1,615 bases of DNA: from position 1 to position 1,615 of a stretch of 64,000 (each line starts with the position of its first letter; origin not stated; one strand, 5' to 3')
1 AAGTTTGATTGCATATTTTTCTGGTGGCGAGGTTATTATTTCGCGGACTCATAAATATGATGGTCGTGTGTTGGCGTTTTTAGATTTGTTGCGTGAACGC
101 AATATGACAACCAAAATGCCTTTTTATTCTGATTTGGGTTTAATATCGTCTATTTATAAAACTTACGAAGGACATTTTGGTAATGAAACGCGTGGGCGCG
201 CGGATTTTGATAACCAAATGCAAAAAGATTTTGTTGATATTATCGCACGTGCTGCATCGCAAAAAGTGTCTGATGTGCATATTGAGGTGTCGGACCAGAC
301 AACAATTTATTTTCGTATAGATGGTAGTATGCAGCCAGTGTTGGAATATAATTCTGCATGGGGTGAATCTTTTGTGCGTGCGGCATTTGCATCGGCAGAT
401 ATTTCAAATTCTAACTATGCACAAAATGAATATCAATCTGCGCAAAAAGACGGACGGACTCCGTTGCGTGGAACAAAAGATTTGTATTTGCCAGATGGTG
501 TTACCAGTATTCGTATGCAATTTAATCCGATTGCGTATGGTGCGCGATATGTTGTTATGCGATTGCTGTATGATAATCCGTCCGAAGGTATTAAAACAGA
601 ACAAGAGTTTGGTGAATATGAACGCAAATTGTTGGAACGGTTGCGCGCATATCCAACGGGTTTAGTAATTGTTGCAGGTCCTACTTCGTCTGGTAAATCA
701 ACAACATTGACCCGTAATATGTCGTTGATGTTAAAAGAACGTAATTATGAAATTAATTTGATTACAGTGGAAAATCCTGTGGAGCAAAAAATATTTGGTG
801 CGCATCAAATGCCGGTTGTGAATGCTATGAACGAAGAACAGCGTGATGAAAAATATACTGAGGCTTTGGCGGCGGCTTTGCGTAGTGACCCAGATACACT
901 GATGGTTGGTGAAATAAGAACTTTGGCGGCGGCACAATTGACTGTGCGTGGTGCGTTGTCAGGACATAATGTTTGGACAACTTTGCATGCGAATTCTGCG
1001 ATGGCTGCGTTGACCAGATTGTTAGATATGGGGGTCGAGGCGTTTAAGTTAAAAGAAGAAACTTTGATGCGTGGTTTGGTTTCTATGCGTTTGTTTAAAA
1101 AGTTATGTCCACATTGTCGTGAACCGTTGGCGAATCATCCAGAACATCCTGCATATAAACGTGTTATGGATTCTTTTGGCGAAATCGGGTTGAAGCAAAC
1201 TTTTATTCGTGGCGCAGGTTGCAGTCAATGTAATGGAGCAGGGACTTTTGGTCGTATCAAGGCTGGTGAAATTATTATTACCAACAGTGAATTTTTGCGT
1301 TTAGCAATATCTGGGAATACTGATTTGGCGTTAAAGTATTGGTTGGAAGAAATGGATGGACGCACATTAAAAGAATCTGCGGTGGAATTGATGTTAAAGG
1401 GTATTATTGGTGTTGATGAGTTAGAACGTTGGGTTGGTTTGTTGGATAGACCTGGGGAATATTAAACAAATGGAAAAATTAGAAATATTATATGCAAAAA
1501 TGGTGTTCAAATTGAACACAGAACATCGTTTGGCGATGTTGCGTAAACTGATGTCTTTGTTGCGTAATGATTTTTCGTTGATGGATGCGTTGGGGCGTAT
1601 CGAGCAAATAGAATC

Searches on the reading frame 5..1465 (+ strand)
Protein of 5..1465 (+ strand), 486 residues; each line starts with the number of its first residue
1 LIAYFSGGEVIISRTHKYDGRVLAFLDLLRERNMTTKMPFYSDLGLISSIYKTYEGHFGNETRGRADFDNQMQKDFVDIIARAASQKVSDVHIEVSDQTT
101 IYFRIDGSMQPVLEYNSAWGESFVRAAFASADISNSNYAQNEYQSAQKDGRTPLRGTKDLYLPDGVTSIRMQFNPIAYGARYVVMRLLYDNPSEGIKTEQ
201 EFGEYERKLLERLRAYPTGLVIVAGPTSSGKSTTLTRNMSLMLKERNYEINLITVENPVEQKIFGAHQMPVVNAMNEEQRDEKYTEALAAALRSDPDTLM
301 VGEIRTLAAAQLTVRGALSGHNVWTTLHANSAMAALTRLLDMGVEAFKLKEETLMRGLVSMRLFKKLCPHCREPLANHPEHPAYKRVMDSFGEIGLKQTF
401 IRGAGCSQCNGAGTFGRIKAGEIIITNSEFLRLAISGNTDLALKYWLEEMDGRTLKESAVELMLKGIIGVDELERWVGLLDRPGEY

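Call 41: search_protein_families(library=ncbifam, proteins=[window:5-1465:+], max_evalue=0.00001)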
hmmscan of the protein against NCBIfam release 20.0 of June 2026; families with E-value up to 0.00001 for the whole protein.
window:5-1465:+ (486 aa): 17 families
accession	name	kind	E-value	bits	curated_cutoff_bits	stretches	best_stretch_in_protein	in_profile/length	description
TIGR02533.1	type_II_gspE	equivalog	1.9e-65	221.4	630.25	1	79-475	116-484/486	type II secretion system ATPase GspE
TIGR02538.1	type_IV_pilB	equivalog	2.2e-56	191.7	675.65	1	72-475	181-560/564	type IV-A pilus assembly ATPase PilB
NF053534.1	T4PilAsmATPsTfpB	equivalog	5.2e-53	180.3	850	1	66-475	194-580/584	type IV pilus assembly ATPase TfpB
NF007755.0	PRK10436.1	equivalog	7.2e-52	176.6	617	1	75-479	88-461/465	type II secretion system protein GspE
NF041000.1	ATPase_ComGA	equivalog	3.7e-43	147.4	300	1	78-364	2-265/267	competence type IV pilus ATPase ComGA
TIGR01420.1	pilT_fam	subfamily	1.9e-32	112.9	319.1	1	77-359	3-255/343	PilT/PilU family type 4a pilus ATPase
TIGR02525.1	plasmid_TraJ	equivalog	4.6e-18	65.3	368.3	1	207-342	139-272/372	plasmid transfer ATPase TraJ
TIGR02788.1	VirB11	equivalog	1.3e-13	50.7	249.95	1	221-358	147-284/308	P-type DNA transfer ATPase VirB11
TIGR02524.1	dot_icm_DotB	equivalog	1.5e-12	47.4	463.3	1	218-341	134-258/358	Dot/Icm type IV secretion system ATPase DotB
NF058587.1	archaellum_moto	equivalog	9.1e-12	44.5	550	1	221-339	278-393/527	archaellum flagellar ATPase motor FlaI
TIGR02782.1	TrbB_P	equivalog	1.4e-10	41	304.55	1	221-359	139-272/303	P-type conjugative transfer ATPase TrbB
TIGR03819.1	heli_sec_ATPase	hypoth_equivalog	7.5e-10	38.5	373.15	1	159-346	119-304/340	TadA family conjugal transfer-associated ATPase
NF010407.0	PRK13833.1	subfamily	9.6e-09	35.1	499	1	221-348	147-268/323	conjugal transfer protein TrbB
NF053672.1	bindosome_BasE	exception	2.9e-08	32.9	1000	1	222-341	274-390/512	bindosome assembly system ATPase subunit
NF010475.0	PRK13900.1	equivalog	1.6e-07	30.7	389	1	221-344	163-284/333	type IV secretion system ATPase VirB11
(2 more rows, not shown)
